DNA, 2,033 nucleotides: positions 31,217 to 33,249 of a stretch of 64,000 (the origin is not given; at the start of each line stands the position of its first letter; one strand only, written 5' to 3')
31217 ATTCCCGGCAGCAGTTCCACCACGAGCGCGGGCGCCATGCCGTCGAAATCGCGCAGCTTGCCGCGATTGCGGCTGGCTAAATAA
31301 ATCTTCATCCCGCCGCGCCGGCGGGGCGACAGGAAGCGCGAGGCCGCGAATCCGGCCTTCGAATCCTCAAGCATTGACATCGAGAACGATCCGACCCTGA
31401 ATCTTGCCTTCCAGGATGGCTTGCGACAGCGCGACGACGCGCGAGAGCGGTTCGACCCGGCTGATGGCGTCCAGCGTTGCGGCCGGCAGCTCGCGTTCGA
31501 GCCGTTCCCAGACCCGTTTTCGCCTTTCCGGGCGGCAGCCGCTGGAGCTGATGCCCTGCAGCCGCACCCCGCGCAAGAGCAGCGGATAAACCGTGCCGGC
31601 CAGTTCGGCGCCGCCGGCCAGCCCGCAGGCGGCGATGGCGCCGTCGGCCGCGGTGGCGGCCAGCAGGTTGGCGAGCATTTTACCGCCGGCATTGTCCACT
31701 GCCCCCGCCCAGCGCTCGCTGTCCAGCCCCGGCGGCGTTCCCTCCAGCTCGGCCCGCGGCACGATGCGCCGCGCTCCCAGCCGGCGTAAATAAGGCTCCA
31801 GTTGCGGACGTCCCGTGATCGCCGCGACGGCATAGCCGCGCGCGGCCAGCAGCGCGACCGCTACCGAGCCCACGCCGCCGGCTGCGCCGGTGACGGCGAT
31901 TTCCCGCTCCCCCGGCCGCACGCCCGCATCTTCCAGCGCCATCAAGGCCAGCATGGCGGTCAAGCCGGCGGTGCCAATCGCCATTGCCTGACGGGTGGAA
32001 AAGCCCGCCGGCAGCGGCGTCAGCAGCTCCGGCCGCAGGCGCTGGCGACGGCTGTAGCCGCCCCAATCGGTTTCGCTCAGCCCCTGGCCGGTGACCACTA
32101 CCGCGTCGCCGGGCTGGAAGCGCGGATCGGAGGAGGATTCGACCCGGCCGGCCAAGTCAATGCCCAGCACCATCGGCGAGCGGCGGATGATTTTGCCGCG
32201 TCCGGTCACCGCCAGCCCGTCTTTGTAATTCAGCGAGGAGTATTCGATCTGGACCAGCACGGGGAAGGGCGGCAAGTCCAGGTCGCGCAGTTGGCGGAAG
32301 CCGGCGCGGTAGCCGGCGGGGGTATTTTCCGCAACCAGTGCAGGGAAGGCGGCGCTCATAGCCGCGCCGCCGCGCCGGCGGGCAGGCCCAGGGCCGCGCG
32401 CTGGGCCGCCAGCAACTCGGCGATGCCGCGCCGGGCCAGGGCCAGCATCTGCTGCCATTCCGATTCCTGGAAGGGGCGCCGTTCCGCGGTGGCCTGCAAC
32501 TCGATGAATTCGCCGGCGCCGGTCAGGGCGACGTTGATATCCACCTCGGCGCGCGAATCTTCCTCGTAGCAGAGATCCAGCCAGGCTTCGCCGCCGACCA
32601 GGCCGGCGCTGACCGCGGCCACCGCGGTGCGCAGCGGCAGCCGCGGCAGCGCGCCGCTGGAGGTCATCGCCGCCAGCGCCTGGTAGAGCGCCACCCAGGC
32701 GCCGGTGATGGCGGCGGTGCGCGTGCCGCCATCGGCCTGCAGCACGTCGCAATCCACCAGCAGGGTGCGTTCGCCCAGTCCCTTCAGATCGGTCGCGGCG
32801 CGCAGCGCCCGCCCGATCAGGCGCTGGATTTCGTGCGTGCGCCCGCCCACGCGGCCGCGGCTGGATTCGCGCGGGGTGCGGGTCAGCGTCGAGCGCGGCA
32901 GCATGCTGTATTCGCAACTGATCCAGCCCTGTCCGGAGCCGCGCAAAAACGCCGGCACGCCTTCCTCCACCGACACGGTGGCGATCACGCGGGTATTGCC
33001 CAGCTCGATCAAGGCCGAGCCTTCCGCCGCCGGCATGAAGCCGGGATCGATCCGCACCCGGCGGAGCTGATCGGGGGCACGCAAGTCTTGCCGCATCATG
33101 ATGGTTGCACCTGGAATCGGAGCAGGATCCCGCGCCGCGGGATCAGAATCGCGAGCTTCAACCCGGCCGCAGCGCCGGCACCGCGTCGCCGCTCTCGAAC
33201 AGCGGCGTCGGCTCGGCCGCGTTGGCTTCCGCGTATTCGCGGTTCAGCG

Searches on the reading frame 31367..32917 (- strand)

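Call 8: search_protein_families(library=ncbifam, proteins=[window:31367-32917:-], max_evalue=0.01)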
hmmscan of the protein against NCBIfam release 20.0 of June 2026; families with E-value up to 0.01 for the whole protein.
window:31367-32917:- (516 aa): 13 families
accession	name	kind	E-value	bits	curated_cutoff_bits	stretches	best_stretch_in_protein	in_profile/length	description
TIGR02823.1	oxido_YhdH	subfamily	1.7e-110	368.9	297.25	1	193-514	2-324/324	acrylyl-CoA reductase family protein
NF051456.1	acrylyl_AcuI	equivalog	1.7e-110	368.9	440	1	192-515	2-325/325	acrylyl-CoA reductase (NADPH)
TIGR02824.1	quinone_pig3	subfamily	1.6e-19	70.1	296.8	1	220-512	30-323/325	putative NAD(P)H quinone oxidoreductase, PIG3 family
TIGR01751.1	crot-CoA-red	equivalog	3.1e-11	42.6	378.55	1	264-392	116-245/398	crotonyl-CoA carboxylase/reductase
NF041172.1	AcrlCoa_red_Thmprot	equivalog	6.3e-11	41.8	500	2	311-383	139-209/334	acryloyl-CoA reductase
NF010344.0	PRK13771.1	subfamily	9.4e-11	41.3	349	1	286-386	116-211/334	putative alcohol dehydrogenase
NF041183.1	Pks2_ls1_myc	equivalog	2.5e-10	37.9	2400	1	221-385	1436-1593/2086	sulfolipid-1 biosynthesis phthioceranic/hydroxyphthioceranic acid synthase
TIGR02817.1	adh_fam_1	subfamily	3.8e-09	36.4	284.05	1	244-386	55-199/336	zinc-binding alcohol dehydrogenase family protein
NF047908.1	AldhRedAhr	equivalog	1.3e-07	30.8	470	1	285-389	119-218/335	NADPH-dependent aldehyde reductase Ahr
TIGR02825.1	B4_12hDH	equivalog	7.7e-06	25.5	579.85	1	251-434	63-241/327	leukotriene B4 12-hydroxydehydrogenase/15-oxo-prostaglandin 13-reductase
NF058644.1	CurcmRedCuraProt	equivalog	9.6e-06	24.9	440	1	257-372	72-177/336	NADPH-dependent curcumin/dihydrocurcumin reductase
NF008024.0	PRK10754.1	subfamily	0.00031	19.9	348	1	246-369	56-173/327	NADPH:quinone reductase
NF006940.0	PRK09422.1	equivalog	0.0039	16.2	344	1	302-515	131-336/338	alcohol dehydrogenase AdhP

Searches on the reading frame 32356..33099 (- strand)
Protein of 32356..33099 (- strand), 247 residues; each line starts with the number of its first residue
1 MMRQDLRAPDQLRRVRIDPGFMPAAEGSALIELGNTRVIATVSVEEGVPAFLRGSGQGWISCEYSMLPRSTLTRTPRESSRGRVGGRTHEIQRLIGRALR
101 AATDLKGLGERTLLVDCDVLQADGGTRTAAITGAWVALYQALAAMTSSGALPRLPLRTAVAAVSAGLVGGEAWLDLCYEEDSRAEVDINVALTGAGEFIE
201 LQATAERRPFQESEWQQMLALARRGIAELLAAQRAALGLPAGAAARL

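Call 8: search_protein_families(library=ncbifam, proteins=[window:32356-33099:-], max_evalue=0.01)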
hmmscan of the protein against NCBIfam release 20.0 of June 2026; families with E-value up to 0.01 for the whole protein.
window:32356-33099:- (247 aa): 5 families
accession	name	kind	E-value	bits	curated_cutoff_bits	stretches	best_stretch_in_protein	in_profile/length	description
TIGR01966.1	RNasePH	equivalog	1.2e-100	335.6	141.5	1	3-237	1-235/236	ribonuclease PH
TIGR02065.1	ECX1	equivalog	1.2e-29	103.3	318.7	1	2-237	8-226/230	exosome complex exonuclease Rrp41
NF003282.1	PRK04282.1-1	equivalog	1.6e-15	56.9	280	1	3-231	22-261/267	exosome complex protein Rrp42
NF008805.1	PRK11824.1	equivalog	1.4e-08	33.6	471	1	2-142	305-445/683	polyribonucleotide nucleotidyltransferase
TIGR03591.1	polynuc_phos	equivalog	5.8e-07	28.3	525.05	1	2-193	310-495/689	polyribonucleotide nucleotidyltransferase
